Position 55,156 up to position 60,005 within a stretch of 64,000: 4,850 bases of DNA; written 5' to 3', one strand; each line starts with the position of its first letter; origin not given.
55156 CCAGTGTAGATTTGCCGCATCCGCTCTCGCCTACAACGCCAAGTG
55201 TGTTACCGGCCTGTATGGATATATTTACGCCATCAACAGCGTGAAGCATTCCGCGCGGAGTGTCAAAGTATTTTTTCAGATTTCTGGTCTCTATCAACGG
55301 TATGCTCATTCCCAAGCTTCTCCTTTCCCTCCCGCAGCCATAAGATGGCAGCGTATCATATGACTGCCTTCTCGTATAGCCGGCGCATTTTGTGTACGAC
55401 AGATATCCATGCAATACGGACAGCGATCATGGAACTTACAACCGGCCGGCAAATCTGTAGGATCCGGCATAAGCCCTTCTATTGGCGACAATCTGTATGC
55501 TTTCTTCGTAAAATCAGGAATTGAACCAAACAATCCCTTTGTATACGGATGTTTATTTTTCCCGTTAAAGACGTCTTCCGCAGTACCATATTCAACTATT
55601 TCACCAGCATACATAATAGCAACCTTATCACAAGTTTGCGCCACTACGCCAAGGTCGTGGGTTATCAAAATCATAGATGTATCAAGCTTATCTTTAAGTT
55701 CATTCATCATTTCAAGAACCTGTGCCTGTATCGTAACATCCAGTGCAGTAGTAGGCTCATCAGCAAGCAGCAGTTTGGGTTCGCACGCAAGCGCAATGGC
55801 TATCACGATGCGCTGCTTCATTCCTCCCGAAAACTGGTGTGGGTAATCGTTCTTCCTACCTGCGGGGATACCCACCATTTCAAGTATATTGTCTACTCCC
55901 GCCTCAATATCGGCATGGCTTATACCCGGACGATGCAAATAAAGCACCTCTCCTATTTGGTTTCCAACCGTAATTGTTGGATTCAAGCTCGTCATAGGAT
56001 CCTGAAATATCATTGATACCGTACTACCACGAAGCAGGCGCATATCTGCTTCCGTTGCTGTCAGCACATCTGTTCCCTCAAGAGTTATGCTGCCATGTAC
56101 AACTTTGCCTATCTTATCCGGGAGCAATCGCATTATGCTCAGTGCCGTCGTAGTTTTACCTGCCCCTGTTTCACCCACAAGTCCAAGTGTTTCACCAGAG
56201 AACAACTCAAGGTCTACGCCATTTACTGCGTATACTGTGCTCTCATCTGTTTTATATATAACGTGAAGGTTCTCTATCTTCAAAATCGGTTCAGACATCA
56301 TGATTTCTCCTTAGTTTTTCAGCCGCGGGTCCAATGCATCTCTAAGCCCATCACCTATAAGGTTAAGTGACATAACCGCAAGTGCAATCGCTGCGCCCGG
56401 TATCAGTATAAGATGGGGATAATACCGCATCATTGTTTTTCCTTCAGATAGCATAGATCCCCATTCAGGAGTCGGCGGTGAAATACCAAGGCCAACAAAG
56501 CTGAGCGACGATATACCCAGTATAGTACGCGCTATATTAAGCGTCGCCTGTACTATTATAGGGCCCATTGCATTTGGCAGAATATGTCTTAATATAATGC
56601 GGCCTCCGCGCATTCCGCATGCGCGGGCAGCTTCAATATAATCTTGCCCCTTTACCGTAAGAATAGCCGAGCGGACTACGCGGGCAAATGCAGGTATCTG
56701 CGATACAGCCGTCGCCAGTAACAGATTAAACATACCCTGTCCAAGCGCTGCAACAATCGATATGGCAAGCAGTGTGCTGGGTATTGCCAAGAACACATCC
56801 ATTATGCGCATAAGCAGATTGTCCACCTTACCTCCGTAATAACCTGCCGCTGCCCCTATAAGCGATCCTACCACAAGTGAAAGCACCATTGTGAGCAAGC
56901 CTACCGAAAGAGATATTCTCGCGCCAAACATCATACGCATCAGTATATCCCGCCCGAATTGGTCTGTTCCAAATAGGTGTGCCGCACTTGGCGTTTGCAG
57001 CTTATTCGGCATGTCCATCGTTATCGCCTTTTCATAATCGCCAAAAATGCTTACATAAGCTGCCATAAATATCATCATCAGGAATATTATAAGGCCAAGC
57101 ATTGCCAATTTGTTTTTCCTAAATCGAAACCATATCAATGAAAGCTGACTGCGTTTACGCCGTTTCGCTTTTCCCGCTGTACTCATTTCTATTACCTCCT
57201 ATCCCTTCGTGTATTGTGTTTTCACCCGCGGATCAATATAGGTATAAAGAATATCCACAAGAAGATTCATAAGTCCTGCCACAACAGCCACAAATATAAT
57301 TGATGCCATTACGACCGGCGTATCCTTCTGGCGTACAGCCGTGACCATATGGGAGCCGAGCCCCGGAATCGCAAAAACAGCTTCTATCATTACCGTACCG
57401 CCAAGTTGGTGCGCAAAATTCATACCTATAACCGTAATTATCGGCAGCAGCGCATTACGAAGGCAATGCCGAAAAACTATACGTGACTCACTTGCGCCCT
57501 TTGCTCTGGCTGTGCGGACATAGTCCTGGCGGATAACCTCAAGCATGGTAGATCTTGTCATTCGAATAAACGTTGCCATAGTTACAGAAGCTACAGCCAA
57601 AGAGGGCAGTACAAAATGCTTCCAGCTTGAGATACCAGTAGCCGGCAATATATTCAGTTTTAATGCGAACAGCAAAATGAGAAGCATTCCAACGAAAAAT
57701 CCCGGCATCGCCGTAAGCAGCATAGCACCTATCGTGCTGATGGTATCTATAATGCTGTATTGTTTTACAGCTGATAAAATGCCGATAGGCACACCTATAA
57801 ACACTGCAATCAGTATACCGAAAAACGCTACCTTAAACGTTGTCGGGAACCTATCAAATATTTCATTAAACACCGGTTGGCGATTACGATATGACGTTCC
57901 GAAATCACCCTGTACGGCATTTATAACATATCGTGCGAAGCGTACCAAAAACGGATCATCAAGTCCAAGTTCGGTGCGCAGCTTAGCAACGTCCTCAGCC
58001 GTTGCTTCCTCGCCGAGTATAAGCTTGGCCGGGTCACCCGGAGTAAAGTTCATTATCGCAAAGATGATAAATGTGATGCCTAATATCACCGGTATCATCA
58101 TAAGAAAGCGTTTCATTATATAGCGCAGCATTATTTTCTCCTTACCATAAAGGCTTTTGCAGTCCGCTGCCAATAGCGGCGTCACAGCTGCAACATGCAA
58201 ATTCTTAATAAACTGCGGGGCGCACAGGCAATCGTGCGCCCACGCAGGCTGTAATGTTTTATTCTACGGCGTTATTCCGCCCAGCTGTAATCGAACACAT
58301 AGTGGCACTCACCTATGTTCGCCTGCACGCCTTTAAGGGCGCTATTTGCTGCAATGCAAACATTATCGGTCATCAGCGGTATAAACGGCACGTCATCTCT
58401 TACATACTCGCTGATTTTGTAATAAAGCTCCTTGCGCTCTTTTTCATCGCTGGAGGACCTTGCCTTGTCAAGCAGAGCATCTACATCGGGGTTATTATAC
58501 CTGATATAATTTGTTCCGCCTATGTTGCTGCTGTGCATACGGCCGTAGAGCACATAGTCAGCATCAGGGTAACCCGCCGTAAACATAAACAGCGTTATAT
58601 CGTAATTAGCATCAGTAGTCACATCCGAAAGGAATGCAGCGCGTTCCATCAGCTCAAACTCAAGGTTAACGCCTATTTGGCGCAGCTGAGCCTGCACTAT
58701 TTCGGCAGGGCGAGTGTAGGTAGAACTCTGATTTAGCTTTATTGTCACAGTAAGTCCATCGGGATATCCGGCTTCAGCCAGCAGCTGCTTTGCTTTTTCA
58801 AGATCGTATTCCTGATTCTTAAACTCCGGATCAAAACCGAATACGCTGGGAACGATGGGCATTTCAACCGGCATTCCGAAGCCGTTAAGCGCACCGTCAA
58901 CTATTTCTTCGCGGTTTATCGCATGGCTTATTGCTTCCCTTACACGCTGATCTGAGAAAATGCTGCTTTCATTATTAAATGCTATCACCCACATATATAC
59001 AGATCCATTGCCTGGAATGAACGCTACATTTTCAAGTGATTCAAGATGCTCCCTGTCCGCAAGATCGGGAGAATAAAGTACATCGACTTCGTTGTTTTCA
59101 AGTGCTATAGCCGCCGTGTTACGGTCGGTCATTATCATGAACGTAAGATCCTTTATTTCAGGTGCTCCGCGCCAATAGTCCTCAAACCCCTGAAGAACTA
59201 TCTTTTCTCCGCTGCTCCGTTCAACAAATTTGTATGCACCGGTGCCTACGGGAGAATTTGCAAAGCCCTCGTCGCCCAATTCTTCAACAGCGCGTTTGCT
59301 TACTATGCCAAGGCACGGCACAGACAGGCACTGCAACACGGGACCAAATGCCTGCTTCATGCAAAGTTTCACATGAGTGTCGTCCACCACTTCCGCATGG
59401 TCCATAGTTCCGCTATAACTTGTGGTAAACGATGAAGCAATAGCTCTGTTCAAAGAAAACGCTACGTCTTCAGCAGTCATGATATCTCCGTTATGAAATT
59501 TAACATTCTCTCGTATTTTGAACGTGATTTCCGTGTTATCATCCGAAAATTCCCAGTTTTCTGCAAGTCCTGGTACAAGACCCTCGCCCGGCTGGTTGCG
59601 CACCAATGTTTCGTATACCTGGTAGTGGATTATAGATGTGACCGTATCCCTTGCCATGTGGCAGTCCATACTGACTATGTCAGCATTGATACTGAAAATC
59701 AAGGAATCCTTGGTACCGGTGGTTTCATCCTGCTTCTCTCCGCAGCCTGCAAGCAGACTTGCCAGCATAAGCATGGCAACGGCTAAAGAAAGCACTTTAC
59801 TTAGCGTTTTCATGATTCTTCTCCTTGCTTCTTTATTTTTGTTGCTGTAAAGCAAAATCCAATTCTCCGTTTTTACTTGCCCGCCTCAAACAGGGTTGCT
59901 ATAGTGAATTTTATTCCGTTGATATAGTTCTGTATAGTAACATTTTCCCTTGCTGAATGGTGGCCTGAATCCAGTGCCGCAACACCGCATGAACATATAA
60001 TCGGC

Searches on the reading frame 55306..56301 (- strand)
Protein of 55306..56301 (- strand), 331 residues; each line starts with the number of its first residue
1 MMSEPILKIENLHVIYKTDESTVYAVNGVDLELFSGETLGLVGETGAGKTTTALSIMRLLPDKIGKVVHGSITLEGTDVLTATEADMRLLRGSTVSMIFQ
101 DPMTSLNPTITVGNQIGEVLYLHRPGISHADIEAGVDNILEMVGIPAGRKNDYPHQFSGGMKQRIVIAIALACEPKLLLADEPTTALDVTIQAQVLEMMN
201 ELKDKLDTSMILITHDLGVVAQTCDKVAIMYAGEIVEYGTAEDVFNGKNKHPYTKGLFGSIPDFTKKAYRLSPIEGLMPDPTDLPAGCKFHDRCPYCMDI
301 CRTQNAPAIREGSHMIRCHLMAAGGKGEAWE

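Call 35: search_protein_families(library=pfam, max_evalue=0.001, proteins=[window:55306-56301:-])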
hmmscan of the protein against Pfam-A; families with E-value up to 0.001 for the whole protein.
window:55306-56301:- (331 aa): 3 families
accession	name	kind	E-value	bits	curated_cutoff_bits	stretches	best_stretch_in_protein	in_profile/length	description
PF00005.33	ABC_tran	-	1.6e-27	97.2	25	1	27-185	2-137/137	ABC transporter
PF08352.17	oligo_HPY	-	3.9e-19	69.2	27.1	1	236-301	1-65/65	Oligopeptide/dipeptide transporter, C-terminal region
PF13304.12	AAA_21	-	3.4e-06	27.8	27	1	148-220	229-303/304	AAA domain, putative AbiEii toxin, Type IV TA system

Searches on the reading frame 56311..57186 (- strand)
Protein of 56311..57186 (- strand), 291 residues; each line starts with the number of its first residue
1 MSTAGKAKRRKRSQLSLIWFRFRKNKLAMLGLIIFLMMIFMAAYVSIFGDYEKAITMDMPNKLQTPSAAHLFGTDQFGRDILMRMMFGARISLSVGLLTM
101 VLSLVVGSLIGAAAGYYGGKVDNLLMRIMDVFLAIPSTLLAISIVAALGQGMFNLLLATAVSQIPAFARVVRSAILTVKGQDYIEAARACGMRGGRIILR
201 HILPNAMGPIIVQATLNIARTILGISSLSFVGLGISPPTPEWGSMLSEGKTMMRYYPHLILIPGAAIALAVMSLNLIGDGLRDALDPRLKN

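Call 35: search_protein_families(library=pfam, max_evalue=0.001, proteins=[window:56311-57186:-])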
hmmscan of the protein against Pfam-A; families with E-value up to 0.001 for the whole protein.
window:56311-57186:- (291 aa): 2 families
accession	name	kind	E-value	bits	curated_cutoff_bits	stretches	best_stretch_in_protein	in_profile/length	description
PF00528.27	BPD_transp_1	-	5e-40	137.6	26.4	1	107-290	1-183/184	Binding-protein-dependent transport system inner membrane component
PF12911.12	OppC_N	-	8.1e-11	42.1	23.9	1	13-66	1-53/53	N-terminal TM domain of oligopeptide transport permease C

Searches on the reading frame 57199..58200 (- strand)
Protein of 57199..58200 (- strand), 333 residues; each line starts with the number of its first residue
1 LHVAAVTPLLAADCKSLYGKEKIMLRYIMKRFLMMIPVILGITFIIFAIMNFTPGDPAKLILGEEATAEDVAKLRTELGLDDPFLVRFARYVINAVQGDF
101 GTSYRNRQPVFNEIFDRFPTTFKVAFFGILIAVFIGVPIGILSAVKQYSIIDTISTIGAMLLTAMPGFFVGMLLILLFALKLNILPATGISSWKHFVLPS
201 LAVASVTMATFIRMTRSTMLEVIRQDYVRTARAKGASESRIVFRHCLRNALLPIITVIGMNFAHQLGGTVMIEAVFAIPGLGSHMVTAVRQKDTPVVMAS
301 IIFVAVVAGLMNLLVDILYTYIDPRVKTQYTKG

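Call 35: search_protein_families(library=pfam, max_evalue=0.001, proteins=[window:57199-58200:-])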
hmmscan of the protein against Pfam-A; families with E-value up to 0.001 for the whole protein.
window:57199-58200:- (333 aa): 2 families
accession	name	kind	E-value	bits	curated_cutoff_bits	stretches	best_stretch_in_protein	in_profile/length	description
PF00528.27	BPD_transp_1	-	1.2e-41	143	26.4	1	136-327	1-183/184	Binding-protein-dependent transport system inner membrane component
PF19300.4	BPD_transp_1_N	-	7.4e-18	65.2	23.8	1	24-124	1-113/114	Binding-prot-dependent transport system membrane comp, N-term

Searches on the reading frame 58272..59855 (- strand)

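Call 35: search_protein_families(library=pfam, max_evalue=0.001, proteins=[window:58272-59855:-])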
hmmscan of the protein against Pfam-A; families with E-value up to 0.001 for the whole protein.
window:58272-59855:- (527 aa): 1 family
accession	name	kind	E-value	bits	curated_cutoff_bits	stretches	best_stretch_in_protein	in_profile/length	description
PF00496.27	SBP_bac_5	-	5.3e-90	302.6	32.4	1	93-446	2-367/368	Bacterial extracellular solute-binding proteins, family 5 Middle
